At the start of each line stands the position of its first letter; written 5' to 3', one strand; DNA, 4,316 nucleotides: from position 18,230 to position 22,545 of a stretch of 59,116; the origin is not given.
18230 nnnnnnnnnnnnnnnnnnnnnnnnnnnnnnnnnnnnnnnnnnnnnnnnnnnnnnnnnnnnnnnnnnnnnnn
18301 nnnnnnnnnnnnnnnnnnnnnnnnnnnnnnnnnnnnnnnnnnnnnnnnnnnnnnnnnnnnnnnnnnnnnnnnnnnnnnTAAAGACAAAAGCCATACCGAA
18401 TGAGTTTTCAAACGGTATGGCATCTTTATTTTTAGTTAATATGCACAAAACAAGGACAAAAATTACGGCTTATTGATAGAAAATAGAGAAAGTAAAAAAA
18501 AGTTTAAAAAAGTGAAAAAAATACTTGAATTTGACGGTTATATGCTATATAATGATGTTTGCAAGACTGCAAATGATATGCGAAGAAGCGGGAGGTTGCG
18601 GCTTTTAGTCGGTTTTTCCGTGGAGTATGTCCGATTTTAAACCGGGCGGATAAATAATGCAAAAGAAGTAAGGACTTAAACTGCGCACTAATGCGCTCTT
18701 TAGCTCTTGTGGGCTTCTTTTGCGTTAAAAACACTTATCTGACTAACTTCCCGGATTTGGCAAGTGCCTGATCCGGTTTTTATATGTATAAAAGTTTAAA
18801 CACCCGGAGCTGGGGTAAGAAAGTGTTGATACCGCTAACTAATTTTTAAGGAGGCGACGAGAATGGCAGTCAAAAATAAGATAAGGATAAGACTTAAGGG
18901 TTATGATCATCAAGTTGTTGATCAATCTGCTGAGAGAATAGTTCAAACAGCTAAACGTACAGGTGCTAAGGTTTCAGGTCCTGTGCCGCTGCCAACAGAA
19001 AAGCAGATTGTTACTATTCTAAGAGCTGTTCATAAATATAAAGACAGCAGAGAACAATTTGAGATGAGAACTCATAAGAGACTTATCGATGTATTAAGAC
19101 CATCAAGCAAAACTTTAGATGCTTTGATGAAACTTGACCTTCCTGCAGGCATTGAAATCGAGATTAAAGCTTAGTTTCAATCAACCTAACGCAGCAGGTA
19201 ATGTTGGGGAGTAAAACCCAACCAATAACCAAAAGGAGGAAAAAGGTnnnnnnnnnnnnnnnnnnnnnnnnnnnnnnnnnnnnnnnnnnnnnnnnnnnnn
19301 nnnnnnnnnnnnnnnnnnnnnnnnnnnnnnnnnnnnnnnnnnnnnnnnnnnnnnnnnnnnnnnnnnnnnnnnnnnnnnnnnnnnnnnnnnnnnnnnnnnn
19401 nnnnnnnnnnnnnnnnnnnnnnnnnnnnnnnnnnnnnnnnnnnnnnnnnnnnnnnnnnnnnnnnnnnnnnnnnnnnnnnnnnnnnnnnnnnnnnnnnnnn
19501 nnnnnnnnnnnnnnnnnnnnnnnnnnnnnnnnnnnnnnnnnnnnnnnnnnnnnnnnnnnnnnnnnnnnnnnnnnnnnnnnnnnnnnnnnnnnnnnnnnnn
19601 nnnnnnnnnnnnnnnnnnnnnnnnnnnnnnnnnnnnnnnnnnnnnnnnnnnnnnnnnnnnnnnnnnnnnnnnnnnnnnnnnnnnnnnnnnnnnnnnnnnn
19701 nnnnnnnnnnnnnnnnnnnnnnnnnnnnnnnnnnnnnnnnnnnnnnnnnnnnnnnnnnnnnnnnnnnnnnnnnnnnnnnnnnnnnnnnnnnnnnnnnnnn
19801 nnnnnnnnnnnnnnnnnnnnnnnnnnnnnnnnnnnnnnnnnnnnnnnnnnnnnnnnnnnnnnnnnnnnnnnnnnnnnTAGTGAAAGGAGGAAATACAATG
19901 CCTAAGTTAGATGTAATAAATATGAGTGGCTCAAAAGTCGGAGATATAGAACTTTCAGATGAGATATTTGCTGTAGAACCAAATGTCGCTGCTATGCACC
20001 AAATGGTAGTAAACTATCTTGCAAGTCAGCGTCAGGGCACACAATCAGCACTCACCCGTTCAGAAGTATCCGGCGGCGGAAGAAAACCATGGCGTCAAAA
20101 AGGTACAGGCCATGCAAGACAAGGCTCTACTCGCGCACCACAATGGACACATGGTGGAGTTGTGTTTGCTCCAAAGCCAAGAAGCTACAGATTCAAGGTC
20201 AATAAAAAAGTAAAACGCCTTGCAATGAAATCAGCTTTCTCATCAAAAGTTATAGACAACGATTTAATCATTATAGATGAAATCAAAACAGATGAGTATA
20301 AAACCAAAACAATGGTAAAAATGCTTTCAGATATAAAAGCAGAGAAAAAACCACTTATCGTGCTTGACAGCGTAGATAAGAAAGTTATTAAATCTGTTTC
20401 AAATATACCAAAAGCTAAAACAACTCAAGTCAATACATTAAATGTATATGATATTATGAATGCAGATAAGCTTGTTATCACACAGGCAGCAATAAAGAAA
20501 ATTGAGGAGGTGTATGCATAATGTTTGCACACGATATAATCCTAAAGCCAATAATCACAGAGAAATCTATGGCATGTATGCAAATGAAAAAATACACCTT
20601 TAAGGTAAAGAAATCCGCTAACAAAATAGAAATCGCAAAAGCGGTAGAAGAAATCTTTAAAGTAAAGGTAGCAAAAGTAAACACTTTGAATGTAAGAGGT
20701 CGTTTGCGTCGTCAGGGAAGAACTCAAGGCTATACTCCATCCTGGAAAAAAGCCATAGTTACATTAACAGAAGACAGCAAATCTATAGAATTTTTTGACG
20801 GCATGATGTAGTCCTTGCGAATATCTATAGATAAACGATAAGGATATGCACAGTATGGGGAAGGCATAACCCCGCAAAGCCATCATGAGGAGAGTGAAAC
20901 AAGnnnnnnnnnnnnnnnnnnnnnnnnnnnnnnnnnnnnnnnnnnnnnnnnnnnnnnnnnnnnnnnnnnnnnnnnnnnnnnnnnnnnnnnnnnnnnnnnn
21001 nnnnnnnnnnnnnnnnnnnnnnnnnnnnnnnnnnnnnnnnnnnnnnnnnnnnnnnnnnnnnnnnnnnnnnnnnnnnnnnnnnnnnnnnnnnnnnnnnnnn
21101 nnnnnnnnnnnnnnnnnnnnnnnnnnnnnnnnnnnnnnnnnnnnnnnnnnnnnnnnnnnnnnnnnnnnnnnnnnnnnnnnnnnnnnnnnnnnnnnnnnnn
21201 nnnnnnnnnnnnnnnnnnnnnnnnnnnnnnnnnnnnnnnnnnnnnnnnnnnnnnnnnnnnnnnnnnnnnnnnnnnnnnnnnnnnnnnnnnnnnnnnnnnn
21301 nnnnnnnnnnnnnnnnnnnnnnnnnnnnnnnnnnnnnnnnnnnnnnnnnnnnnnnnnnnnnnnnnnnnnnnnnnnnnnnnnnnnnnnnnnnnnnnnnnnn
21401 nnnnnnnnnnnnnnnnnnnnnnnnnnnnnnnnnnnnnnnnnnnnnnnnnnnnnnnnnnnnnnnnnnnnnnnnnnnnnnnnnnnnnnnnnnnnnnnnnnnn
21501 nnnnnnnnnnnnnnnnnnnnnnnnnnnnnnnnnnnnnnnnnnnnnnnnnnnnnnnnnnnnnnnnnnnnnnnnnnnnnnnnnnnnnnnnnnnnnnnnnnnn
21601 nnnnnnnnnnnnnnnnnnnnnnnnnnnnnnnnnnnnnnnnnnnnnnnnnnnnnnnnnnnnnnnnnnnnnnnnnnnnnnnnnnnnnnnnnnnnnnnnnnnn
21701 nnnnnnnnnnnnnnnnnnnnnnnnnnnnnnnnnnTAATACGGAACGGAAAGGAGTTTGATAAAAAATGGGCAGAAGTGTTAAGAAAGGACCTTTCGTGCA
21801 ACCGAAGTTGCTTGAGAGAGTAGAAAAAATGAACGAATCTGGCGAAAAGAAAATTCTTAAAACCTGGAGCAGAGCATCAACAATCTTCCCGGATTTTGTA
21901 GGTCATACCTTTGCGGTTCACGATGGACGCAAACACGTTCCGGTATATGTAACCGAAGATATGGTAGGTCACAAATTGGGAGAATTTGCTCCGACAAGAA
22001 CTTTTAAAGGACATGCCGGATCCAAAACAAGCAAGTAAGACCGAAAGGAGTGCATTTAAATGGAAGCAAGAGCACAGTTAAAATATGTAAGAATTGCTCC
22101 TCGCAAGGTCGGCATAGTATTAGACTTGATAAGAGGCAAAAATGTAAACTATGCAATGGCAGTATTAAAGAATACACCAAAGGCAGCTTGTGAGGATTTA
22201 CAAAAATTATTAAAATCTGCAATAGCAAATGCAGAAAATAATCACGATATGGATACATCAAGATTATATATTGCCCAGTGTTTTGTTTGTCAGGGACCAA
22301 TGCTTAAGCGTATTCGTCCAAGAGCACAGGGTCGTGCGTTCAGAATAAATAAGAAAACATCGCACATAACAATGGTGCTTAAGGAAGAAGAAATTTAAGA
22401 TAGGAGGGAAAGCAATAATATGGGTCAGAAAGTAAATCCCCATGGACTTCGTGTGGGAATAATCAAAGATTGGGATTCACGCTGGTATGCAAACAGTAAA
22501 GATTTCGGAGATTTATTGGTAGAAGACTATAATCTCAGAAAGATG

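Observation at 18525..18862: S10 operon preceded by a ~300-nt structured leader containing an internal intrinsic terminator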

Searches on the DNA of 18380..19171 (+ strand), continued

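Call 60: search_rna_families(source=L069, start=1340, end=1510, threshold=evalue, max_evalue=0.01, show_alignments=1)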
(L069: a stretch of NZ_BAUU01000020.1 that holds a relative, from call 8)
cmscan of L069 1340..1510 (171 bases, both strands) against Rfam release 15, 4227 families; matches with E-value up to 0.01: 1.
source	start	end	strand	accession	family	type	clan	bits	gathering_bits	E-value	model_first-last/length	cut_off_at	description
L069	1379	1481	+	RF03136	S10-Clostridia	Cis-reg; leader;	-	41.8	35.1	1.1e-07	1-81/81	no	S10-Clostridia ribosomal protein leader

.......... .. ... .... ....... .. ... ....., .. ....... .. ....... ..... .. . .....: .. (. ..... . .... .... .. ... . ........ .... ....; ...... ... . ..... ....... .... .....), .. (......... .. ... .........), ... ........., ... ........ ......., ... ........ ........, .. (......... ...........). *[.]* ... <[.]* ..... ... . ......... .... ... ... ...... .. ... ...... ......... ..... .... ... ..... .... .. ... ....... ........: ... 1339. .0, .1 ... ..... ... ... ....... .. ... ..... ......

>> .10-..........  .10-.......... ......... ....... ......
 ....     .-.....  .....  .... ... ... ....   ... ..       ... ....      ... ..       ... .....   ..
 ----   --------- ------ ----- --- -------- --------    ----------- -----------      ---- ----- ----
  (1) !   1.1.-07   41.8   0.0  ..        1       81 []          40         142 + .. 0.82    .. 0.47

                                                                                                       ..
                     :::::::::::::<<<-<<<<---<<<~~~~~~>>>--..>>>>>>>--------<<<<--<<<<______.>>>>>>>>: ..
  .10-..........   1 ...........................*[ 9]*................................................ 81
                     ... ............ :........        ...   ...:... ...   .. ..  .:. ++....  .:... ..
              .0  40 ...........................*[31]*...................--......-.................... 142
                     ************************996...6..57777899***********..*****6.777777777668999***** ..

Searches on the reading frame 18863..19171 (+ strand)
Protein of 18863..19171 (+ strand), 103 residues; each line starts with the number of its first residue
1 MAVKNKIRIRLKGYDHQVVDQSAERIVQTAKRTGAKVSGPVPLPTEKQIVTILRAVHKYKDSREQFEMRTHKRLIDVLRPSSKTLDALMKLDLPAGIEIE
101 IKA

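Call 8: find_related_loci(query=window:18863-19171:+, collection=genome_contigs, flank=1500)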
Query window:18863-19171:+ (103 aa) in genome_contigs; peptide patterns used: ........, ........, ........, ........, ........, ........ (x = any residue, [..] = any of these).
600 stretches matched a pattern (row limit reached: there are more); 584 encode a relative of the query (tblastn E <= 1e-3); the best 80 are kept; 80 distinct loci.
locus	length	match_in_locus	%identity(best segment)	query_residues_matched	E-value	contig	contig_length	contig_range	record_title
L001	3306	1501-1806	88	1-102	2e-59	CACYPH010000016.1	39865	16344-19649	MAG: uncultured Ruminococcus sp. isolate RUG12154 genome assembly, contig: RUG12154_asm_16, whole genome shotgun sequenc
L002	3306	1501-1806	88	1-102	2e-59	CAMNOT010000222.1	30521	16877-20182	MAG: uncultured Clostridia bacterium isolate SRR873599_bin.74_metaWRAP_v1.3_MAG genome assembly, contig: ERZ1756080.2878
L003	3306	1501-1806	88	1-102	7e-59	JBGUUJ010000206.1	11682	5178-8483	MAG: Ruminococcus sp. isolate fecal_MAG_49 fecal_MAG_49_contig_0206, whole genome shotgun sequence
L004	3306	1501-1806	87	1-102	6e-59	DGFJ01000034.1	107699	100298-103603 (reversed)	MAG TPA_asm: Ruminococcaceae bacterium UBA3903 UBA3903_contig_2602, whole genome shotgun sequence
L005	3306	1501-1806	86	1-102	2e-58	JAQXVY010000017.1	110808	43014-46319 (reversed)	MAG: Oscillospiraceae bacterium isolate SUG1572 k141_55096, whole genome shotgun sequence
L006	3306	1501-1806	85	1-102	3e-58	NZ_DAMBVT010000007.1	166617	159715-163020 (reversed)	MAG: Caproiciproducens sp. isolate CTOTU49362 NODE_25_length_166617_cov_4.331972, whole genome shotgun sequence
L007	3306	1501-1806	87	1-102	3e-58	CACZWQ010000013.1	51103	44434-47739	MAG: uncultured Ruminococcus sp. isolate RUG13014 genome assembly, contig: RUG13014_asm_13, whole genome shotgun sequenc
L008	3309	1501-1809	84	1-103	5e-58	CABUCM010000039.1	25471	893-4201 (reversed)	MAG TPA_asm: uncultured Ruminiclostridium sp. isolate MGYG-HGUT-03872 genome assembly, contig: GUT_GENOME246551_39, whol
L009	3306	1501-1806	87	1-102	2e-58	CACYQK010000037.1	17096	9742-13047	MAG: uncultured Ruminococcus sp. isolate RUG12176 genome assembly, contig: RUG12176_asm_37, whole genome shotgun sequenc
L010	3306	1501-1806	86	1-102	2e-58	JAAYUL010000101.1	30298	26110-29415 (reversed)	MAG: Clostridiales bacterium isolate AS27yjCOA_153 132610_AS27, whole genome shotgun sequence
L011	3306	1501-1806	83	1-102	2e-57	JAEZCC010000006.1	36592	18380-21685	MAG: Bacillota bacterium isolate OH_CBrB_227 k127_2457377, whole genome shotgun sequence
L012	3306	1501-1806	83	1-102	3e-57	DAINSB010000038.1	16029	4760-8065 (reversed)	MAG TPA_asm: Caproicibacter sp. isolate CTOTU40093 NODE_2605_length_16029_cov_4.425441, whole genome shotgun sequence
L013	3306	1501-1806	84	1-102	3e-57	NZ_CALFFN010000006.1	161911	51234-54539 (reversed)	MAG: uncultured Neglectibacter sp. isolate SRR5024280_bin.39_CONCOCT_v1.1_MAG ERZ505334.67, whole genome shotgun sequenc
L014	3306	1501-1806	84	1-102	4e-57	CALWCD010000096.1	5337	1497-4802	MAG: uncultured Clostridia bacterium isolate BRZ_AG__bin39 genome assembly, contig: BRZ_AG__NODE_22427_length_5337_cov_5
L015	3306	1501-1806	84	1-102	1e-56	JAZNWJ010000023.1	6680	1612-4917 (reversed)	MAG: Acutalibacteraceae bacterium isolate T1900044784_TS20190250.MAGScoT_cleanbin_000027 SGB_2600_k141_1479596, whole ge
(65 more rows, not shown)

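Call 55: search_protein_families(library=pfam, proteins=[window:18863-19171:+])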
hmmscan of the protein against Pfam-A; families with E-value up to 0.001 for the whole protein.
window:18863-19171:+ (103 aa): 1 family
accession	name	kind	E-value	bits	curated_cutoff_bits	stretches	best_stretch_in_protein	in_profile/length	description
PF00338.27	Ribosomal_S10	-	6.2e-38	129.5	21.2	1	8-102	1-98/98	Ribosomal protein S10p/S20e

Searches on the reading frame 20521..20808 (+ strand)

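Call 55: search_protein_families(library=pfam, proteins=[window:20521-20808:+])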
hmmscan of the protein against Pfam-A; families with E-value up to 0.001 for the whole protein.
window:20521-20808:+ (96 aa): 1 family
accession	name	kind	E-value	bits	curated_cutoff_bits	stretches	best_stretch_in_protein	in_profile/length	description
PF00276.25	Ribosomal_L23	-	5.2e-35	120.2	30.8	1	5-87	1-83/86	Ribosomal protein L23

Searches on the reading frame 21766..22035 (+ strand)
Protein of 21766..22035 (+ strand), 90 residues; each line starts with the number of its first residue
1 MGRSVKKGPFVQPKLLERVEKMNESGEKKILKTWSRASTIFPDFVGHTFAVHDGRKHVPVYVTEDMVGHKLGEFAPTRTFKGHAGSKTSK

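Call 55: search_protein_families(library=pfam, proteins=[window:21766-22035:+])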
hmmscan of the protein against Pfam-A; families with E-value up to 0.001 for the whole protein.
window:21766-22035:+ (90 aa): 1 family
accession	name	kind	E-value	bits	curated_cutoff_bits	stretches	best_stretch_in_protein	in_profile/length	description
PF00203.26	Ribosomal_S19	-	1.3e-38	131.1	27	1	3-83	1-81/81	Ribosomal protein S19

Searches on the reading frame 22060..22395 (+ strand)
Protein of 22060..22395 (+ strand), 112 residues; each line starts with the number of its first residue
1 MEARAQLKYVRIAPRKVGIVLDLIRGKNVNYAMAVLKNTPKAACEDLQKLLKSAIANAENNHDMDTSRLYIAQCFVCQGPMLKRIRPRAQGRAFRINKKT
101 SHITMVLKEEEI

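Call 55: search_protein_families(library=pfam, proteins=[window:22060-22395:+])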
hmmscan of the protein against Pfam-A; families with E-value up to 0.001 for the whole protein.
window:22060-22395:+ (112 aa): 1 family
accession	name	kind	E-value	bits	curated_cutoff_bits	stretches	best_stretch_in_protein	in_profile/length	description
PF00237.24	Ribosomal_L22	-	5.4e-42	142.6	28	1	5-108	1-104/104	Ribosomal protein L22p/L17e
